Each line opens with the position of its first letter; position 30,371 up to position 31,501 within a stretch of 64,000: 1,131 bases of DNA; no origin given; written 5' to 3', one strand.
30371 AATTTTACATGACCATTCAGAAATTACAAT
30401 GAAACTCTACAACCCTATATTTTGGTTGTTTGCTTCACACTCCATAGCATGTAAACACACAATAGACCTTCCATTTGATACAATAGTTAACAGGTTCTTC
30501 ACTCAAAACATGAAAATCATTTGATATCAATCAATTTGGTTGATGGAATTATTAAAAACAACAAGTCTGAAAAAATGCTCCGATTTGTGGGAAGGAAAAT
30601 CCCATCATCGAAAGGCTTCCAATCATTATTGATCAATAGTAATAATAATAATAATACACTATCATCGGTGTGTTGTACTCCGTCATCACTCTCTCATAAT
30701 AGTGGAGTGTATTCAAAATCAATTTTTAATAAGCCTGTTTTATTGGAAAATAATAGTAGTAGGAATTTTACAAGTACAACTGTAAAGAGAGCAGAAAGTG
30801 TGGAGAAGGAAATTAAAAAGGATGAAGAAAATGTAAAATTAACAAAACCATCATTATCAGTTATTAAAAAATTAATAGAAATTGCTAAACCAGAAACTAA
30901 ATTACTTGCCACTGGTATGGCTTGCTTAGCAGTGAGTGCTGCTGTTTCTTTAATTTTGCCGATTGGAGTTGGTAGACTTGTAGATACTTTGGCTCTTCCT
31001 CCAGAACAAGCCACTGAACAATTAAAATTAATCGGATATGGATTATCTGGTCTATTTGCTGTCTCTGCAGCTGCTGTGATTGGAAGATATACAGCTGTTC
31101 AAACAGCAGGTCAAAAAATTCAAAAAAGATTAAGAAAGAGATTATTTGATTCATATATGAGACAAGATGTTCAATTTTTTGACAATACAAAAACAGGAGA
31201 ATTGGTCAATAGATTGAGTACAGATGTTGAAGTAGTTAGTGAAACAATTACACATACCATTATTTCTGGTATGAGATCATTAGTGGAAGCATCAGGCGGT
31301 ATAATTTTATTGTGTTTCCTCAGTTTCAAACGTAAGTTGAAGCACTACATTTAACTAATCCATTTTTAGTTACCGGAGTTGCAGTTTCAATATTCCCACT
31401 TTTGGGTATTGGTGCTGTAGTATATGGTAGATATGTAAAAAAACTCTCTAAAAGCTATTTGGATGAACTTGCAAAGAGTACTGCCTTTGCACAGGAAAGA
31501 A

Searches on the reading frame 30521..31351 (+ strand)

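Call 50: search_protein_families(library=pfam, max_evalue=0.00001, proteins=[window:30521-31351:+])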
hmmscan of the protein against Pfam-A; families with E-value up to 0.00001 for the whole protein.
window:30521-31351:+ (277 aa): 1 family
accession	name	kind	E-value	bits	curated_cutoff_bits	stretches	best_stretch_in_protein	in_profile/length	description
PF00664.28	ABC_membrane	-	1.6e-26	94.1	28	1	131-270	3-142/274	ABC transporter transmembrane region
